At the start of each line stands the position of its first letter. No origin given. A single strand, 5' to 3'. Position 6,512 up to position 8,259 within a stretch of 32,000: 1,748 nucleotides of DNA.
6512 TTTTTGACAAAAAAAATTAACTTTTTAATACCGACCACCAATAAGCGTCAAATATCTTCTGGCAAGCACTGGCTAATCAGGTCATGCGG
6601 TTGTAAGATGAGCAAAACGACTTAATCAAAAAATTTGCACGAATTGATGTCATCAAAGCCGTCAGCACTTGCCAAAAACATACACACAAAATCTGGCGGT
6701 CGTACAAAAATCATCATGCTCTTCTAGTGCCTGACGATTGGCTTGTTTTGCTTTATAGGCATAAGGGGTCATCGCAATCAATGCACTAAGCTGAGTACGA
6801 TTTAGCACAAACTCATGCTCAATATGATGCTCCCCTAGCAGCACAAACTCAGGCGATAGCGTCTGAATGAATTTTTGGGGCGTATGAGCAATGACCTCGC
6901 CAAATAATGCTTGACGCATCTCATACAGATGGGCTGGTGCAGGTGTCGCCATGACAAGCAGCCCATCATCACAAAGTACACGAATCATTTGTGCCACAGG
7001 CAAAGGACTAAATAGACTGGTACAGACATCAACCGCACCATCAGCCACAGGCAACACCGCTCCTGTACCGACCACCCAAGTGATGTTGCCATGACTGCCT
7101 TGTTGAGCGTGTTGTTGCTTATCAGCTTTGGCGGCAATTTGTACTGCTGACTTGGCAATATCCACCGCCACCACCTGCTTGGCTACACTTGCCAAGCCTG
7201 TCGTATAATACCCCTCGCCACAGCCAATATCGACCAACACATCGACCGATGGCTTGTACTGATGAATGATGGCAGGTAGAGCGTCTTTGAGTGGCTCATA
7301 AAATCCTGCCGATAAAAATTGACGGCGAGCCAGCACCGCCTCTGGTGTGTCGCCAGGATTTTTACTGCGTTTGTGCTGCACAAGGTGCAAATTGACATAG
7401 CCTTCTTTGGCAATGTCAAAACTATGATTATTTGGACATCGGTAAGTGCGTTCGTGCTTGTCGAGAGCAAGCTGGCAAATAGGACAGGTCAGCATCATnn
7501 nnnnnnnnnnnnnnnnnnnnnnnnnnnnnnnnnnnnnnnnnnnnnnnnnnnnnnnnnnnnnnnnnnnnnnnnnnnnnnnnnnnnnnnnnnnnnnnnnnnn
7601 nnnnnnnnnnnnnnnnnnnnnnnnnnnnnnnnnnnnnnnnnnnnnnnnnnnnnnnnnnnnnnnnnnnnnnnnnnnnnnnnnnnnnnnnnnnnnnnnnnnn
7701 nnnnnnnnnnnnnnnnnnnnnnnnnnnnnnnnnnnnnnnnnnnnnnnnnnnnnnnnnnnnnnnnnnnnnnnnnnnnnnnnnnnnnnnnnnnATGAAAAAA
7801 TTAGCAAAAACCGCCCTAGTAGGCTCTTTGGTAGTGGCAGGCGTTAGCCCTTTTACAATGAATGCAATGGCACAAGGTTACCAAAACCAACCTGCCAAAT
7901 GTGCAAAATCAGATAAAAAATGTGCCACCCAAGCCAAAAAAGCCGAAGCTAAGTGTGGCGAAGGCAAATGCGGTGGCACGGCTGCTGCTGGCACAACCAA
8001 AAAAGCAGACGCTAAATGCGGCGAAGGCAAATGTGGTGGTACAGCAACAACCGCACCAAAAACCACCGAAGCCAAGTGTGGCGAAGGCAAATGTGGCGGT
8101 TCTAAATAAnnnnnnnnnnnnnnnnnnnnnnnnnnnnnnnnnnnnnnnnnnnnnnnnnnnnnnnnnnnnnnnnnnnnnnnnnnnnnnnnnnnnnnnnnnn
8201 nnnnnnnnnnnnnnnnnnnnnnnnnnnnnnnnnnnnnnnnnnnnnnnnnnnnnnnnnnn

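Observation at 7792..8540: Two tandem precursor paralogues: one soluble (6 motif Cys + 2), one apparently lipid-anchored; shared QGYQN motif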

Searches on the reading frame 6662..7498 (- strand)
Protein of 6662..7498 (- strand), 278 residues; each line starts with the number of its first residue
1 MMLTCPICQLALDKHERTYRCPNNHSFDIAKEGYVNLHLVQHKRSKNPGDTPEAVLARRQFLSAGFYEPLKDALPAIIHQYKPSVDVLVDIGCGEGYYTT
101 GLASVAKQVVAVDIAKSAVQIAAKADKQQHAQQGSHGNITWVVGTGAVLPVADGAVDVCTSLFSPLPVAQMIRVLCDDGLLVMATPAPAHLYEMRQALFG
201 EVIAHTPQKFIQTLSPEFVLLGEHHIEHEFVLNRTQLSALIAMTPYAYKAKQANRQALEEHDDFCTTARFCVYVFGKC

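Call 3: search_protein_families(library=ncbifam, proteins=[window:6662-7498:-], max_evalue=0.01)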
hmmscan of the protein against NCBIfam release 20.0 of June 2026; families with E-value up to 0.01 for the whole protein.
window:6662-7498:- (278 aa): 34 families (the best 25 are shown)
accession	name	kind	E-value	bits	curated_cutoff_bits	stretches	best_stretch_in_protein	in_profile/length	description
NF008300.0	PRK11088.1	equivalog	1.3e-68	231.5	303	1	1-276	1-269/272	23S rRNA (guanine(745)-N(1))-methyltransferase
NF000488.1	chrB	exception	3.5e-34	118.5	620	1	3-256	9-254/280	23S rRNA (guanine(748)-N(1))-methyltransferase ChrB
NF000476.1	myrA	exception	5.3e-28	98.4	625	1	3-254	9-269/295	23S rRNA (guanine(748)-N(1))-methyltransferase MyrA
NF000133.1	Erm32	exception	5.7e-28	98.2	550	1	3-250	9-249/280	23S rRNA (guanine(748)-N(1))-methyltransferase Erm(32)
TIGR02072.1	BioC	equivalog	1.7e-09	37.9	184.95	1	77-198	26-147/244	malonyl-ACP O-methyltransferase BioC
TIGR02021.1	BchM-ChlM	equivalog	1.6e-07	30.9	158.9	1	82-144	52-110/218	magnesium protoporphyrin IX methyltransferase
NF043040.1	corrin_prot_MT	hypoth_equivalog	5e-07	29.4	180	1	61-134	21-91/216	corrinoid protein-associated methyltransferase CpaM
TIGR01934.1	MenG_MenH_UbiE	subfamily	2e-06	27.3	158.35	1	63-163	20-114/223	ubiquinone/menaquinone biosynthesis methyltransferase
TIGR01983.1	UbiG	equivalog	3.3e-06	26.6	102.95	1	87-132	52-97/228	bifunctional 2-polyprenyl-6-hydroxyphenol methylase/3-demethylubiquinol 3-O-methyltransferase UbiG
NF007610.0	PRK10258.1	equivalog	9.6e-06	25.1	342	1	85-198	43-153/251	malonyl-ACP O-methyltransferase BioC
NF011529.0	PRK14968.1-3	equivalog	1.2e-05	24.9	162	1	66-129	16-79/198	putative methyltransferase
NF001244.0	PRK00216.1-5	equivalog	6.2e-05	22.4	216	1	84-161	48-124/236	bifunctional demethylmenaquinone methyltransferase/2-methoxy-6-polyprenyl-1,4-benzoquinol methylase UbiE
NF045667.1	MTase_DVU1556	equivalog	0.00011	21.7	155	1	86-183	24-119/213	DVU_1556 family methyltransferase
TIGR00479.1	rumA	equivalog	0.00017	20.6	183.55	1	86-145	295-349/432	23S rRNA (uracil(1939)-C(5))-methyltransferase RlmD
NF000499.2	Erm23S_rRNA_broad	equivalog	0.00018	21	212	1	76-127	14-67/244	23S ribosomal RNA methyltransferase Erm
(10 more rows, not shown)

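Call 4: search_protein_families(library=pfam, proteins=[window:6662-7498:-], max_evalue=0.01)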
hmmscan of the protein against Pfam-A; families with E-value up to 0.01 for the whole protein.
window:6662-7498:- (278 aa): 17 families
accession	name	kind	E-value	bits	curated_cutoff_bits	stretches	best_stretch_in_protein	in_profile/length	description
PF21302.3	Zn_ribbon_RlmA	-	1.9e-20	73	27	1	4-46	2-44/44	RlmA, N-terminal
PF08241.18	Methyltransf_11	-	1.5e-11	45.2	21.2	1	89-163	1-68/95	Methyltransferase domain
PF13649.12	Methyltransf_25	-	1e-10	42.6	27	1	89-166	2-74/97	Methyltransferase domain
PF13847.12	Methyltransf_31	-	5.2e-09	36.4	27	1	87-196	6-127/145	Methyltransferase domain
PF01209.24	Ubie_methyltran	-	9.2e-06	25.6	20.1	1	87-163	50-124/233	ubiE/COQ5 methyltransferase family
PF13489.12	Methyltransf_23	-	3.4e-05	24.1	27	1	80-133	18-73/164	Methyltransferase domain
PF08242.18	Methyltransf_12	-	5.1e-05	24.4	30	1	89-142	1-54/98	Methyltransferase domain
PF13679.12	Methyltransf_32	-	0.00044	20.7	27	1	82-131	23-78/143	Methyltransferase domain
PF05958.17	tRNA_U5-meth_tr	-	0.00071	19.1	23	1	86-124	203-241/357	tRNA (Uracil-5-)-methyltransferase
PF05724.17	TPMT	-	0.00075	19.7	26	1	81-133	35-87/218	Thiopurine S-methyltransferase (TPMT)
PF05175.20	MTS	-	0.0014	18.8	23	1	87-133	34-82/170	Methyltransferase small domain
PF00398.26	RrnaAD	-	0.0021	17.6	24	1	86-126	32-72/263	Ribosomal RNA adenine dimethylase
PF06325.19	PrmA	-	0.0026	17.8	22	1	80-132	158-210/296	Ribosomal protein L11 methyltransferase (PrmA)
PF12847.13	Methyltransf_18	-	0.0043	17.5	27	1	78-133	8-65/151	Methyltransferase domain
PF24675.1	NpmA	-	0.0067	16.2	60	1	84-150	23-90/214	16S rRNA (adenine(1408)-N(1))-methyltransferase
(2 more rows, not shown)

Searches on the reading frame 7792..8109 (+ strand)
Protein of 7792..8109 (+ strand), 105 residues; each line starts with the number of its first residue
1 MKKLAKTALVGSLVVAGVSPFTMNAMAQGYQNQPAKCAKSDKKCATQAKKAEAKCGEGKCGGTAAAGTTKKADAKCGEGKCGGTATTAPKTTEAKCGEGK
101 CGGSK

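Call 3: search_protein_families(library=ncbifam, proteins=[window:7792-8109:+], max_evalue=0.01)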
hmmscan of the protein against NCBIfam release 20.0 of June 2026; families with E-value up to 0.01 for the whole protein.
window:7792-8109:+ (105 aa): 2 families
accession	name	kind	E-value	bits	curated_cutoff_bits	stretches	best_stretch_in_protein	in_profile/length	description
NF050188.1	OxThioModRiPPHvfA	equivalog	1.1e-14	54.8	95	1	1-103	1-95/96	oxazolone/thioamide-modified RiPP metallophore HvfA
NF050137.2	KCGExKCG_twice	domain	2.4e-13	49.5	19.5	2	73-103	1-28/29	HvfA family oxazolone/thioamide-modified RiPP metallophore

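Call 4: search_protein_families(library=pfam, proteins=[window:7792-8109:+], max_evalue=0.01)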
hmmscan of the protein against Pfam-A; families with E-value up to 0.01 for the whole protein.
window:7792-8109:+ (105 aa): 0 families

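Call 23: find_homologous_proteins(query=window:7792-8106:+, max_evalue=0.001)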
Query window:7792-8106:+ (105 aa): 309 proteins with E <= 0.001 among 1578 candidates; the best 120 are listed.
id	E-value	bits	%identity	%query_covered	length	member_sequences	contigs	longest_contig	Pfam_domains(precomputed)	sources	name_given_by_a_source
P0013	8.1e-53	195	95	100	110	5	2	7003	-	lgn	-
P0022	4.2e-36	141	73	100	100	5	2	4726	-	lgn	-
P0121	5.1e-36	141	73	100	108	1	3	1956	-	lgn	-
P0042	1.4e-33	133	72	100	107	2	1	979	-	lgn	-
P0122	7.3e-31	124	76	80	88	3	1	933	-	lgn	-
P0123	2.4e-30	123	70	100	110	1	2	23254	-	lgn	-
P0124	3.0e-25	106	61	100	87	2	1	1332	-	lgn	-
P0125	3.7e-24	103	59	84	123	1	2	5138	-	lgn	-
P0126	2.1e-23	100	60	100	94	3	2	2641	-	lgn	-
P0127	9.4e-20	89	63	79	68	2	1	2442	-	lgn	-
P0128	1.2e-19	88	38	50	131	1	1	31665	-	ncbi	-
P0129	1.5e-18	85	55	84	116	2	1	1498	-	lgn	-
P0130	1.5e-16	78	52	97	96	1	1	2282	-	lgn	-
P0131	3.2e-15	74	43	94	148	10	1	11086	-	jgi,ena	-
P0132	4.0e-15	74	60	78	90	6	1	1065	-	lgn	-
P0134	7.9e-14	70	57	80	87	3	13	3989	-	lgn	-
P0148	2.1e-9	55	-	-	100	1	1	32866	-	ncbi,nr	ncbi:MAG: hypothetical protein Q4A60_08850 [Pasteurellaceae bacterium]|nr:hypothetical protein [Past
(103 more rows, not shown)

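Call 43: find_encoding_contigs(protein=P0125, flank=5000, max_places=3)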
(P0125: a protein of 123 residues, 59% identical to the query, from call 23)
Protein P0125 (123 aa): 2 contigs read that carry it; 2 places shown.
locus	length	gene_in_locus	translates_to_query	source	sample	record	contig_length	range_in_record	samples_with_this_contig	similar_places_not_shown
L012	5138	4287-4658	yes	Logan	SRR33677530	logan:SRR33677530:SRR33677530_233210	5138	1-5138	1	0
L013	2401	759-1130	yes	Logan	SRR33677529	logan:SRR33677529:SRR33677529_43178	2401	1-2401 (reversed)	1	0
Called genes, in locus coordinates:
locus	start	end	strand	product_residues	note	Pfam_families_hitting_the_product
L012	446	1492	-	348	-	PF00248:Aldo_ket_red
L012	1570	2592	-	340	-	PF12625:Arabinose_bd, PF12833:HTH_18, PF00165:HTH_AraC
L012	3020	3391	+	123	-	-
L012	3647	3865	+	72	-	PF01176:eIF-1a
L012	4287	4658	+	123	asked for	-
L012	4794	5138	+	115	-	?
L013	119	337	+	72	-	PF01176:eIF-1a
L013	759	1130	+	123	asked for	-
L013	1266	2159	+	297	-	PF05114:MbnB_TglH_ChrH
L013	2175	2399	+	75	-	?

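Call 48: find_homologous_proteins(query=P0148, max_evalue=0.000001)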
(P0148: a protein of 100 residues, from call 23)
Query P0148 (100 aa): 970 proteins with E <= 0.000001 among 8000 candidates; the best 120 are listed.
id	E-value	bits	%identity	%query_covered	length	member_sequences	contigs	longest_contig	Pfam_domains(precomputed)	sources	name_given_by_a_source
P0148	4.1e-53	196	100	100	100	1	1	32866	-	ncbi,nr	ncbi:MAG: hypothetical protein Q4A60_08850 [Pasteurellaceae bacterium]|nr:hypothetical protein [Past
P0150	2.1e-28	117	54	82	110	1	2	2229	-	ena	-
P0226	2.7e-24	103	-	-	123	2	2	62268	-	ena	-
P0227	4.6e-22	96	72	36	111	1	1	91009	-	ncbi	-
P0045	1.0e-21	95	-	-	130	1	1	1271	-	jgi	jgi:uncharacterized low-complexity protein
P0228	2.1e-21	94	-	-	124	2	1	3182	-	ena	-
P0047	3.5e-21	93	-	-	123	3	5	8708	-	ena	-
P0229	7.2e-21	92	-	-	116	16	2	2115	-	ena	-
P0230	9.7e-21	92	-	-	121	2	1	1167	-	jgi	jgi:uncharacterized low-complexity protein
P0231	1.6e-20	91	-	-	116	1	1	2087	-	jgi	jgi:uncharacterized low-complexity protein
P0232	2.8e-20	90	-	-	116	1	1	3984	-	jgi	-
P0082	3.4e-20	90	38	68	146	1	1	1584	-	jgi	jgi:uncharacterized low-complexity protein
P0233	6.4e-20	89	-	-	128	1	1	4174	-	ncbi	-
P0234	6.8e-20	89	69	50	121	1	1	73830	-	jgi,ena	-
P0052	1.3e-19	88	-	-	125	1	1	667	-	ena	-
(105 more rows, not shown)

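Call 56: find_encoding_contigs(protein=P0134, flank=4000, max_places=4)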
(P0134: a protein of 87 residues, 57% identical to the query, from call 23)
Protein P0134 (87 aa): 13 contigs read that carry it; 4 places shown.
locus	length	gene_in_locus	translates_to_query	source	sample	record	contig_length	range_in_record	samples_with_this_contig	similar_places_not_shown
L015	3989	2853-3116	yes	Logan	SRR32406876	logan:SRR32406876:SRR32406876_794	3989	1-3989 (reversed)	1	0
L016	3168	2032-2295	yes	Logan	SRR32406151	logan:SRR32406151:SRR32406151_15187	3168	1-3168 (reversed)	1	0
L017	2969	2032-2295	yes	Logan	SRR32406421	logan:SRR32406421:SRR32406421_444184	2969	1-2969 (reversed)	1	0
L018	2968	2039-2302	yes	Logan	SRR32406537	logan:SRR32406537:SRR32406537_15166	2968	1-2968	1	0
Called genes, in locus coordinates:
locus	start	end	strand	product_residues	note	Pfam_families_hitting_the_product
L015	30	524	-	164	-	-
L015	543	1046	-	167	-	-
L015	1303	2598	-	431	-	PF13406:SLT_2, PF01471:PG_binding_1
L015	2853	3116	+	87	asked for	-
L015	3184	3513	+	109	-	-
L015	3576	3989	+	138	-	?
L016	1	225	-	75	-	?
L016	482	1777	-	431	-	PF13406:SLT_2, PF01471:PG_binding_1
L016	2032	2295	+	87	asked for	-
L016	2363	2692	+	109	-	-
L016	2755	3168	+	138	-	?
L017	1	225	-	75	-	?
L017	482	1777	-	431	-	PF13406:SLT_2, PF01471:PG_binding_1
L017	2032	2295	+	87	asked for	-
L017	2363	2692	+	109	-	-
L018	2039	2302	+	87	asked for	-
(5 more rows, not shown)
